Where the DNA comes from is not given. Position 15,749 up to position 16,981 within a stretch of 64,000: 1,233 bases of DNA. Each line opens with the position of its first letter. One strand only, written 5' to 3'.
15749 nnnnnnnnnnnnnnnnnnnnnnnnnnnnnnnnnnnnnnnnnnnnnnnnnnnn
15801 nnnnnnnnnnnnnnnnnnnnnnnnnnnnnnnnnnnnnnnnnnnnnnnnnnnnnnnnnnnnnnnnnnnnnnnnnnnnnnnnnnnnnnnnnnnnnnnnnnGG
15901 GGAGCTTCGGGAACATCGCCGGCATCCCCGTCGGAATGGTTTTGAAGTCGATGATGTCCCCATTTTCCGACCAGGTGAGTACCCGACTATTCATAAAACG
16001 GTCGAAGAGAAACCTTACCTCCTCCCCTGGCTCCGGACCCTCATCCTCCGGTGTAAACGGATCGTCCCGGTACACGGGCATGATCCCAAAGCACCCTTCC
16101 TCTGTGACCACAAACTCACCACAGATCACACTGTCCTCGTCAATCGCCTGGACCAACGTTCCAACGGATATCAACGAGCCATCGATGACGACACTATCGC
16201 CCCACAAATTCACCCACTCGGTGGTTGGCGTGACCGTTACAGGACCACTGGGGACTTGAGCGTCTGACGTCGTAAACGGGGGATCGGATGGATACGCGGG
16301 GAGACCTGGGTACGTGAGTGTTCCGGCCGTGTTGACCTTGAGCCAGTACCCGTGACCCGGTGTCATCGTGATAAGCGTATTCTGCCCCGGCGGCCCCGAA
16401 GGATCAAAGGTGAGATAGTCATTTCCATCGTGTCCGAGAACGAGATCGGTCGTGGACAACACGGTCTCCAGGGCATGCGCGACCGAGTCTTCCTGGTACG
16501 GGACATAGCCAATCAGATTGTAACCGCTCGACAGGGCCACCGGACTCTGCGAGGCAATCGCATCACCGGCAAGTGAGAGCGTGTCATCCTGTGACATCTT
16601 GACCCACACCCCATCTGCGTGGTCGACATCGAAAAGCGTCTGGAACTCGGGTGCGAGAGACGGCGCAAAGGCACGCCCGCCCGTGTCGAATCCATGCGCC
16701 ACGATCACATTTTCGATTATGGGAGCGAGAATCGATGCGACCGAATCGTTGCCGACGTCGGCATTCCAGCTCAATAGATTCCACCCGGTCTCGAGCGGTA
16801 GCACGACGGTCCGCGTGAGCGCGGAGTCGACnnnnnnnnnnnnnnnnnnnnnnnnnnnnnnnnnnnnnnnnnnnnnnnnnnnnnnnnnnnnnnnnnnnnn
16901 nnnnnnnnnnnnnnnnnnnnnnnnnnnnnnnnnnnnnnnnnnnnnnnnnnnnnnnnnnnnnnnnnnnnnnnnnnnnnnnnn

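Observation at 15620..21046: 1808-aa protein architecture: about 7-bladed propeller (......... repeats) + multiple Ig-like domains + ThuA-like module + CTD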

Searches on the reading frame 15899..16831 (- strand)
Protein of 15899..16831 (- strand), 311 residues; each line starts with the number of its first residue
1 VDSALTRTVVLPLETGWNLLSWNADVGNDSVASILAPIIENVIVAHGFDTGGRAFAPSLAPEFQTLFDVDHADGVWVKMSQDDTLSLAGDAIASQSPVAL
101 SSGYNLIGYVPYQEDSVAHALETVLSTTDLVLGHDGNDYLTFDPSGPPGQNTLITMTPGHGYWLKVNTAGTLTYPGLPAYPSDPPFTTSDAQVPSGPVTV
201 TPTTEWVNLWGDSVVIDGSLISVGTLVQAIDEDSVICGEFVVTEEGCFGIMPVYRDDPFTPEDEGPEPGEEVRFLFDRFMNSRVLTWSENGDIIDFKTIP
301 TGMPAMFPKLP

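Call 36: search_protein_representatives(protein=window:15899-16831:-)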
Query: 311 residues. Proteins with E-value up to 0.001 (for the whole library): 5521; up to 1e-10: 1678; up to 1e-30: 360. The best 150 are listed.
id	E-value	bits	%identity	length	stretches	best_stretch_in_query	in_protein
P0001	1.3e-206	701.3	100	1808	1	1-311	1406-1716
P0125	7.4e-110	383.3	42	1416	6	184-296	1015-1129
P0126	5.8e-105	367.3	43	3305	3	10-300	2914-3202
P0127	1.2e-101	356.3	53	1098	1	1-305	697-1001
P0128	1.2e-90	320.2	49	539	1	1-303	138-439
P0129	1.2e-80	287.3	30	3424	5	11-233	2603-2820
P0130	3.1e-79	282.7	38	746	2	11-293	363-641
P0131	1.3e-78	280.6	43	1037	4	174-296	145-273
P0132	8.3e-77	274.7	44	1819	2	7-298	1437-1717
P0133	1.3e-76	274.1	44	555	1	12-303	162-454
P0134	1.7e-76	273.7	40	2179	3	7-305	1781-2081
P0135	1.9e-75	270.2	41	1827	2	11-298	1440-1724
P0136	2.1e-75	270.1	40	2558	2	7-309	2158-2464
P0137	6.7e-75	268.5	40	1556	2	12-300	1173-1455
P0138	1.4e-74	267.5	44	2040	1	9-311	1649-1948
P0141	7.8e-70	251.8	45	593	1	4-299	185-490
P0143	3.0e-69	249.9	44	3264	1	7-301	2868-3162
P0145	8.4e-69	248.4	43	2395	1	6-303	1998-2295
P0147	4.9e-68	245.9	40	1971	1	7-297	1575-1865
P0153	5.9e-67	242.3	41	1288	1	8-294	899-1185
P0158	1.8e-65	237.5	41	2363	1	1-296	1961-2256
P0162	5.3e-65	235.9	44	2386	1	1-300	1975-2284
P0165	6.7e-64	232.3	41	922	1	8-296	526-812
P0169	3.1e-63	230.1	42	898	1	9-308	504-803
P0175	5.8e-62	226.0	39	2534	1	7-296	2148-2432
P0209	2.4e-56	207.5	38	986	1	11-297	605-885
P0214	8.8e-56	205.6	35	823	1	13-303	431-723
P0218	1.4e-54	201.7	34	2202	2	10-307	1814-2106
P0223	1.2e-53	198.6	40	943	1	9-294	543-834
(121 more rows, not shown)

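Call 47: search_protein_families(library=pfam, proteins=[P0127, P0165, P0169, P0209, P0223, P0214, P0132, P0137, P0141], max_evalue=0.0001)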
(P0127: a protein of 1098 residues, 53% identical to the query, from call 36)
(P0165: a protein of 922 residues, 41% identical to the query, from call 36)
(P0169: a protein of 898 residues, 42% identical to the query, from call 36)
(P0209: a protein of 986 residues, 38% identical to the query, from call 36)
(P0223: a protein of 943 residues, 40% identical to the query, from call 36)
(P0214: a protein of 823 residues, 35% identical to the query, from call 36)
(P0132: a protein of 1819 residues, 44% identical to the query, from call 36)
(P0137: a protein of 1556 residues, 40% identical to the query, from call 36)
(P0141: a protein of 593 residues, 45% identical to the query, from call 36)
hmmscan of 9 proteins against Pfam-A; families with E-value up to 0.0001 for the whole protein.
P0127 (1098 aa): 4 families
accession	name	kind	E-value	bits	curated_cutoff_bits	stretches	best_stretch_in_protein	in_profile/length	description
PF22544.2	HYDIN_VesB_CFA65-like_Ig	-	5e-10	40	25.5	0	250-331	10-94/100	HYDIN/CFA65/VesB-like, Ig-like domain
PF14258.12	DUF4350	-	1.3e-07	32.5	30.4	1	20-155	35-166/181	Domain of unknown function (DUF4350)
PF13860.13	FlgD_ig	-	3.2e-07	30.7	27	1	1024-1085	13-75/79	FlgD Ig-like domain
PF15780.11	ASH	-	3.8e-06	27.4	27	1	247-326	11-92/98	Abnormal spindle-like microcephaly-assoc'd, ASPM-SPD-2-Hydin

P0165 (922 aa): 1 family
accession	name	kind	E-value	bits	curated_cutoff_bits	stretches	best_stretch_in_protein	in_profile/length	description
PF13229.12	Beta_helix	-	8.1e-15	55.2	25.9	2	231-373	24-148/158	Right handed beta helix region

P0169 (898 aa): 4 families
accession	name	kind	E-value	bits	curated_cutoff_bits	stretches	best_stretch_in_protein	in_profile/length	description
PF00144.29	Beta-lactamase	-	1.9e-54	185.5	27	1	41-385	4-319/329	Beta-lactamase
PF13860.13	FlgD_ig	-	3.4e-10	40.2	27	1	824-885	13-75/79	FlgD Ig-like domain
PF18962.6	Por_Secre_tail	-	3e-06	27.9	27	1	816-894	3-73/75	Secretion system C-terminal sorting domain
PF25788.1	Ig_Rha78A_N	-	4e-05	24.3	27.4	0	421-499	15-103/105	Rha78A-like, N-terminal immunoglobulin domain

P0209 (986 aa): 9 families
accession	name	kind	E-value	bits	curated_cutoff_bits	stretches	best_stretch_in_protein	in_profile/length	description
PF22544.2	HYDIN_VesB_CFA65-like_Ig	-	8.8e-24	84.1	25.5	2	367-463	1-97/100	HYDIN/CFA65/VesB-like, Ig-like domain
PF22073.2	Cep192_D4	-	1.3e-15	57.9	35.5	2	131-216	2-95/112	Cep192 domain 4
PF07610.17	DUF1573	-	8e-13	48.7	26.1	1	369-465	1-96/98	Protein of unknown function (DUF1573)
PF12371.14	TMEM131_like_N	-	6.7e-11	42.7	28.8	1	134-213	2-82/84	Transmembrane protein 131-like N-terminal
PF15780.11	ASH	-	1.5e-07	31.9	27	0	137-217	7-92/98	Abnormal spindle-like microcephaly-assoc'd, ASPM-SPD-2-Hydin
PF13860.13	FlgD_ig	-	2.9e-07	30.8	27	1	914-972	15-74/79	FlgD Ig-like domain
PF24798.1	Ig-CFAP74_4th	-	8.2e-06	26.3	28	0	373-452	3-82/95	CFAP74 forth Ig-like domain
PF24507.1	Ig_CFAP65_4th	-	1.5e-05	25.8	27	0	155-216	2-63/76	CFAP65, fourth Ig-like domain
PF22067.2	Cep192_D3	-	5.4e-05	23.7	27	0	146-214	14-82/99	Cep192 domain 3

P0223 (943 aa): 4 families
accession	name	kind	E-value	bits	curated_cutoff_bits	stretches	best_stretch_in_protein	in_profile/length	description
PF18911.6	PKD_4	-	1.7e-17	63.7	27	1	469-525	21-77/85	PKD domain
PF00801.26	PKD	-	2.1e-13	50.5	23.5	1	472-525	17-74/80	PKD domain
PF13860.13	FlgD_ig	-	9e-08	32.4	27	1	880-929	25-74/79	FlgD Ig-like domain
PF23366.1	Beta-prop_HVO_0234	-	5.1e-05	23.4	27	0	46-116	200-269/274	HVO_0234-like, beta propeller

P0214 (823 aa): 4 families
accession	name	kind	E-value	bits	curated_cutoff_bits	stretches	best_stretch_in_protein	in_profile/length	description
PF18962.6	Por_Secre_tail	-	3.7e-08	34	27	1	740-821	2-75/75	Secretion system C-terminal sorting domain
PF13860.13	FlgD_ig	-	1.2e-05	25.7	27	1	758-809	23-74/79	FlgD Ig-like domain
PF13229.12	Beta_helix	-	3.3e-05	24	25.9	1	193-345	23-150/158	Right handed beta helix region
PF13585.12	CHU_C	-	8.8e-05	23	27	1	756-818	25-81/86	CHU_C Type IX secretion signal domain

P0132 (1819 aa): 5 families
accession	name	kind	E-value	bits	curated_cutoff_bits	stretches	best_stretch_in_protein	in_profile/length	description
PF03415.19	Peptidase_C11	-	7.4e-59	200.5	25.8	1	32-397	1-357/359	Clostripain family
PF20773.4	InhA-like_MAM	-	2.2e-21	76.7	26.9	1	477-596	39-173/191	Immune inhibitor A-like, MAM domain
PF13860.13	FlgD_ig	-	1.8e-09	37.9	27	1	1747-1804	15-73/79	FlgD Ig-like domain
PF13620.12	CarboxypepD_reg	-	1.4e-08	35.4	32.3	1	1247-1323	2-81/82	Carboxypeptidase regulatory-like domain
PF06119.19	NIDO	-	1.5e-07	32.1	25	1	779-833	5-58/186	Nidogen-like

P0137 (1556 aa): 11 families
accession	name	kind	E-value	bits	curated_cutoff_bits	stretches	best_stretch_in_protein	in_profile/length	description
PF17963.7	Big_9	-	9.5e-35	119.8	23.6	4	235-323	1-89/89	Bacterial Ig domain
PF17803.7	Cadherin_4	-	4e-30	104.6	25.1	3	320-381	3-68/71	Bacterial cadherin-like domain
PF17892.7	Cadherin_5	-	4.5e-25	87.8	26.5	1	348-418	23-98/98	Cadherin-like domain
PF05345.18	He_PIG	-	8.3e-23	81.1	24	2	238-325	2-96/96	Putative Ig domain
PF18911.6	PKD_4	-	5.8e-11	42.7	27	0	142-231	1-83/85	PKD domain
PF00801.26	PKD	-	1.8e-07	31.5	23.5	0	246-324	9-80/80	PKD domain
PF13860.13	FlgD_ig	-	4.8e-07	30.1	27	1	1489-1542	20-74/79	FlgD Ig-like domain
PF00630.25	Filamin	-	1.1e-06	29.8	26.9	0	348-401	41-83/93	Filamin/ABP280 repeat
PF25275.1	Golvesin_C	-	2.6e-06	28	31.6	0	188-220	33-65/132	Golvesin C-terminal domain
PF18962.6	Por_Secre_tail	-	1.8e-05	25.4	27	1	1473-1553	2-74/75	Secretion system C-terminal sorting domain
PF13585.12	CHU_C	-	5.1e-05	23.8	27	0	1490-1549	26-79/86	CHU_C Type IX secretion signal domain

P0141 (593 aa): 1 family
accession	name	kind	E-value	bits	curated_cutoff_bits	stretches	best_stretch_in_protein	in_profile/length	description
PF13860.13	FlgD_ig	-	1e-11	45.1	27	1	519-580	13-75/79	FlgD Ig-like domain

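Call 53: list_cluster_members(proteins=[P0127, P0128, P0141, P0123, P0132, P0138, P0165, P0169, P0209, P0126])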
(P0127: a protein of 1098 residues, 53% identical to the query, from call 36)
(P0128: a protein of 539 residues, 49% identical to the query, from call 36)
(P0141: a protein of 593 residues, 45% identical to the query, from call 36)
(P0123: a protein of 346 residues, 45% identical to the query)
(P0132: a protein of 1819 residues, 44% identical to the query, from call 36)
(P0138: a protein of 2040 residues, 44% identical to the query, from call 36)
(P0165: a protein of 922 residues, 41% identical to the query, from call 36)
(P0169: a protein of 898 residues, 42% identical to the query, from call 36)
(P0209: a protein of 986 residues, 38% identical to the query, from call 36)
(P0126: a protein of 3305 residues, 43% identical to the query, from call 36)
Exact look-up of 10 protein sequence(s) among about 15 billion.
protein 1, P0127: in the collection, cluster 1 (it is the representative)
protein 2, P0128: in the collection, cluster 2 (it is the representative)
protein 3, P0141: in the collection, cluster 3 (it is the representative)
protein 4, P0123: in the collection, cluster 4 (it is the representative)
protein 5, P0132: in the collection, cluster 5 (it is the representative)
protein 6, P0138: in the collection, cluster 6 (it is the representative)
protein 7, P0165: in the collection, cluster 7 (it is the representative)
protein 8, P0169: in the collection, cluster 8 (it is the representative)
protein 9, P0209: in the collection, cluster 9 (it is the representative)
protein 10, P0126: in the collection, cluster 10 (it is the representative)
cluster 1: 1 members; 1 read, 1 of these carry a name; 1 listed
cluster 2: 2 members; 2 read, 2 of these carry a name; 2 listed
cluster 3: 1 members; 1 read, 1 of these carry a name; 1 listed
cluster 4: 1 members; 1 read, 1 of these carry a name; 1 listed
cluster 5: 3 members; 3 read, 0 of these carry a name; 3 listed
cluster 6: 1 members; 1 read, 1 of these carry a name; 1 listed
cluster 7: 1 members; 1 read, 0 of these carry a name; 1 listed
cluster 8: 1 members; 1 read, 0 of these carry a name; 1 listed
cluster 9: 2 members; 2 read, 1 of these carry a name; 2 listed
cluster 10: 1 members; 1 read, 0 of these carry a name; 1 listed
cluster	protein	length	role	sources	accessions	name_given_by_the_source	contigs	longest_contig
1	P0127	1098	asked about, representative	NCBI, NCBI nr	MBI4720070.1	MAG: choice-of-anchor D domain-containing protein, partial [Chitinivibrionia bacterium] | choice-of-anchor D domain-containing protein [Chitinivibrionia bacterium]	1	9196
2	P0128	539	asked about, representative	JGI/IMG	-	hypothetical protein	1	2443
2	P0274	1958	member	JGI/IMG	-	hypothetical protein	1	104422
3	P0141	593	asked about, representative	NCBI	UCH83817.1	MAG: T9SS type A sorting domain-containing protein, partial [Candidatus Latescibacterota ...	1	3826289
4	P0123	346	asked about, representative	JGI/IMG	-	hypothetical protein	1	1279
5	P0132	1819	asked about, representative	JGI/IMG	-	-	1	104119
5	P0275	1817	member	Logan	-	-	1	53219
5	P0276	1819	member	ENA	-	-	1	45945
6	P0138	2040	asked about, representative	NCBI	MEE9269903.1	MAG: S8 family serine peptidase [Candidatus Krumholzibacteria bacterium]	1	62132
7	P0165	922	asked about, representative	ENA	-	-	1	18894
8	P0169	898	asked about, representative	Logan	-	-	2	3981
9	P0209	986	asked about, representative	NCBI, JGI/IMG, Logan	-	-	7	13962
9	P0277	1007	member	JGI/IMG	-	hypothetical protein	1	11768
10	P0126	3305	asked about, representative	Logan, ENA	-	-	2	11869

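Call 55: search_protein_families(library=pfam, proteins=[P0274], max_evalue=0.01)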
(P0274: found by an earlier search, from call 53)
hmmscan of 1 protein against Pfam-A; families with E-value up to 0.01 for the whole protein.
P0274 (1958 aa): 16 families
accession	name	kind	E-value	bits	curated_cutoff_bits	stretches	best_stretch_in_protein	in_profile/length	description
PF22544.2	HYDIN_VesB_CFA65-like_Ig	-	1e-26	93.5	25.5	2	694-789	3-99/100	HYDIN/CFA65/VesB-like, Ig-like domain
PF15780.11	ASH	-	1.7e-18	67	27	2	1111-1190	12-93/98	Abnormal spindle-like microcephaly-assoc'd, ASPM-SPD-2-Hydin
PF22073.2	Cep192_D4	-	1.2e-12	48.5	35.5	2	1106-1203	4-111/112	Cep192 domain 4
PF13860.13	FlgD_ig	-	5e-11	42.9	27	1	1884-1940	13-70/79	FlgD Ig-like domain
PF24507.1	Ig_CFAP65_4th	-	2.6e-09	37.8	27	0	735-790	22-75/76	CFAP65, fourth Ig-like domain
PF12371.14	TMEM131_like_N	-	4.4e-09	36.9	28.8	1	697-773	4-82/84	Transmembrane protein 131-like N-terminal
PF12768.13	Rax2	-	1.1e-08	35.3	28.8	1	203-328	35-164/254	Rax2 C-terminal beta propeller domain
PF07610.17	DUF1573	-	2.8e-08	34.1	26.1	1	695-782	2-90/98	Protein of unknown function (DUF1573)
PF18962.6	Por_Secre_tail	-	2.5e-05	24.9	27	1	1875-1955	2-74/75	Secretion system C-terminal sorting domain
PF22067.2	Cep192_D3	-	0.00014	22.3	27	0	705-765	12-73/99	Cep192 domain 3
PF09822.16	ABC_transp_aux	-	0.00019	21.2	34.7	0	433-521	5-106/288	ABC-type uncharacterized transport system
PF14258.12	DUF4350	-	0.00031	21.5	30.4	0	485-612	48-172/181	Domain of unknown function (DUF4350)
PF19190.6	BACON_2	-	0.00065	20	25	0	1043-1078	42-77/94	Viral BACON domain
PF13709.12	DUF4159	-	0.00096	19.2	25.9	0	445-623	22-198/202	Domain of unknown function (DUF4159)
PF13585.12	CHU_C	-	0.0014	19.2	27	1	1892-1951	26-79/86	CHU_C Type IX secretion signal domain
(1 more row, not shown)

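Call 56: find_encoding_contigs(protein=P0274, flank=10000, max_places=3)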
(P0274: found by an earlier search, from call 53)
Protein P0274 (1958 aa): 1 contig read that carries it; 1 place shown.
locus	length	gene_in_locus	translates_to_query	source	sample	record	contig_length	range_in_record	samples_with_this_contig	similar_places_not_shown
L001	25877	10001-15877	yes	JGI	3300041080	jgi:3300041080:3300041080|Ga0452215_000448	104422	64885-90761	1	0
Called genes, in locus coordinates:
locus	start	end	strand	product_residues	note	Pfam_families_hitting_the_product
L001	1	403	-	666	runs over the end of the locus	PF03169:OPT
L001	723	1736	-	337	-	PF00884:Sulfatase (faint), PF01663:Phosphodiest (weak), PF01676:Metalloenzyme (weak)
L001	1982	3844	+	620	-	PF07690:MFS_1, PF00854:PTR2 (weak), PF07690:MFS_1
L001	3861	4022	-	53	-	-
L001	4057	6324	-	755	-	PF10459:Peptidase_S46, PF13365:Trypsin_2 (faint)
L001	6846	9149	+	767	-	PF00070:Pyr_redox (faint), PF00890:FAD_binding_2 (faint), PF07992:Pyr_redox_2, PF13738:Pyr_redox_3, PF12801:Fer4_5, PF13187:Fer4_9 (weak), PF13237:Fer4_10 (weak), PF14697:Fer4_21 (weak), +3 more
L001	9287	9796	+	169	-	PF00210:Ferritin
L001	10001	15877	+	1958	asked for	PF12768:Rax2 (faint), PF14258:DUF4350 (faint), PF07610:DUF1573 (faint), PF15780:ASH (weak), PF22544:HYDIN_VesB_CFA65-like_Ig, PF15780:ASH, PF13860:FlgD_ig, PF18962:Por_Secre_tail (weak), +2 more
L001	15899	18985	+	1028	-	PF13860:FlgD_ig (weak), PF18962:Por_Secre_tail (weak)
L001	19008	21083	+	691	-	-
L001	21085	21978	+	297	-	PF18962:Por_Secre_tail (weak), PF13860:FlgD_ig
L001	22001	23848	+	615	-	-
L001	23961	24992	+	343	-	PF18962:Por_Secre_tail (weak), PF13860:FlgD_ig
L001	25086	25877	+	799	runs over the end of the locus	PF07610:DUF1573 (faint), PF15780:ASH (faint), PF22073:Cep192_D4 (faint), PF22544:HYDIN_VesB_CFA65-like_Ig (faint), PF24798:Ig-CFAP74_4th (faint), PF13860:FlgD_ig (weak), PF18962:Por_Secre_tail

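Call 83: search_protein_families(library=pfam, proteins=[L001:15899-18985:+], max_evalue=10)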
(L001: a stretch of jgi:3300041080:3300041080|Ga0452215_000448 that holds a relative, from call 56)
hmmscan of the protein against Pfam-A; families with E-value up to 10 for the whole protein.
L001:15899-18985:+ (1028 aa): 3 families
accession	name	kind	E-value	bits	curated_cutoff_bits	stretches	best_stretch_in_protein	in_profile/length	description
PF13860.13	FlgD_ig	-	1.4e-07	31.8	27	1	964-1013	25-73/79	FlgD Ig-like domain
PF18962.6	Por_Secre_tail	-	4.5e-06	27.3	27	1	944-1025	2-74/75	Secretion system C-terminal sorting domain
PF13585.12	CHU_C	-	0.0088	16.6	27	1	962-1019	27-77/86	CHU_C Type IX secretion signal domain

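Call 92: list_cluster_members(proteins=[P0134, P0136, P0143, P0145, P0147, P0153, P0158, P0162, P0175, P0218])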
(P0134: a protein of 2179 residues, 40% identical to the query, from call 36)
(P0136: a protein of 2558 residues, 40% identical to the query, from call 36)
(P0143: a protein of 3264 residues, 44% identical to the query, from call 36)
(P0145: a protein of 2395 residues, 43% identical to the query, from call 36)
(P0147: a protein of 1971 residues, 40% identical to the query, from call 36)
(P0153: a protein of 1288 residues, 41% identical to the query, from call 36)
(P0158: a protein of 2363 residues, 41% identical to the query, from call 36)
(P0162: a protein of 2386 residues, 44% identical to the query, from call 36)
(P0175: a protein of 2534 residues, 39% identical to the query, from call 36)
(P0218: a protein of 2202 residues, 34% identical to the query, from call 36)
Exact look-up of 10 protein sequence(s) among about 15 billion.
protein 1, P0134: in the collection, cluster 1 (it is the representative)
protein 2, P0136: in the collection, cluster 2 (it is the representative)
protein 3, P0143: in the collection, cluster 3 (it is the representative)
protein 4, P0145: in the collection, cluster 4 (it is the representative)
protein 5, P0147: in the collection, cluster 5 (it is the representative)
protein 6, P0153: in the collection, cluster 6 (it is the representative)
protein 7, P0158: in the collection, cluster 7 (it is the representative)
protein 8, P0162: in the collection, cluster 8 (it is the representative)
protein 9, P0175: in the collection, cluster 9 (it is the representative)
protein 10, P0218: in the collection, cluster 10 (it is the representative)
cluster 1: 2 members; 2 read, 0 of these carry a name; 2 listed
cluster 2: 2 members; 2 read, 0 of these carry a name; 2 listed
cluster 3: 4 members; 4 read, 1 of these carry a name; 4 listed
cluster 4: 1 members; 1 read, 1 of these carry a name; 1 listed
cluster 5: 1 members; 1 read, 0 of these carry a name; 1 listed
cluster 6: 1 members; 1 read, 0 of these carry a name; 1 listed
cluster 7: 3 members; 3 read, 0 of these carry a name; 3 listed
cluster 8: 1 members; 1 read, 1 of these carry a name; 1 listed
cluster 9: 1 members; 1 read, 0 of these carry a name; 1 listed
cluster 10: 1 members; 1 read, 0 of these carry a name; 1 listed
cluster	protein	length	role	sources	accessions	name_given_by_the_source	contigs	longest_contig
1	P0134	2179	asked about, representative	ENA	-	-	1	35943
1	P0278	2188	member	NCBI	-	-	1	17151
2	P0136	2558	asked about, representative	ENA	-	-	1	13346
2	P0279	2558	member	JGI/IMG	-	-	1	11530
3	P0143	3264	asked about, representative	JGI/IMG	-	-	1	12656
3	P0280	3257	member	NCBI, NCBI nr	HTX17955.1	MAG TPA: FG-GAP-like repeat-containing protein [Bacteroidota bacterium] | FG-GAP-like repeat-containing protein [Bacteroidota bacterium]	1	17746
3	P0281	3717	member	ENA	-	-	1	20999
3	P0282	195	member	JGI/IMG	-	-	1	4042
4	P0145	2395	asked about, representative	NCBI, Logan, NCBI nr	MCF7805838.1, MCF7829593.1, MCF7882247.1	MAG: M6 family metalloprotease domain-containing protein [Candidatus Marinimicrobia ... | M6 family metalloprotease domain-containing protein [Candidatus Neomarinimicrobiota ...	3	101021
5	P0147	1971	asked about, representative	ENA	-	-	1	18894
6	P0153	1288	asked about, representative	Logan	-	-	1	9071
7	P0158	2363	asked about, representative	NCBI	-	-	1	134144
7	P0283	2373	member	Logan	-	-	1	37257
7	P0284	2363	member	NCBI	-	-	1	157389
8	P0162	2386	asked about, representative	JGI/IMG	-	subtilisin family serine protease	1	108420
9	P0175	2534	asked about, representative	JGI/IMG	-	-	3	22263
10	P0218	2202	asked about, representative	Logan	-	-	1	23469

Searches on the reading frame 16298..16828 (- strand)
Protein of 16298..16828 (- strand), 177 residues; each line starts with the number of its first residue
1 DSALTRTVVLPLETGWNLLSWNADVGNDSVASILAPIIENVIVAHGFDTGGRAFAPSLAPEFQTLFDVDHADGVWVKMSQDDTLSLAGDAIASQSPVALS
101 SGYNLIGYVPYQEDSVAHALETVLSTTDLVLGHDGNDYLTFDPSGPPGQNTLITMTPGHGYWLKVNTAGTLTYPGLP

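Call 12: search_protein_families(library=pfam, proteins=[window:16298-16828:-], max_evalue=10)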
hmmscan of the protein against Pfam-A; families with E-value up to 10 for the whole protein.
seq(177 aa): 1 family
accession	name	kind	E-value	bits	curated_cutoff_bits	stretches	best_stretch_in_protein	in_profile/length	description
PF12019.13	GspH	-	0.0087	17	21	1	90-169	16-108/108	Type II transport protein GspH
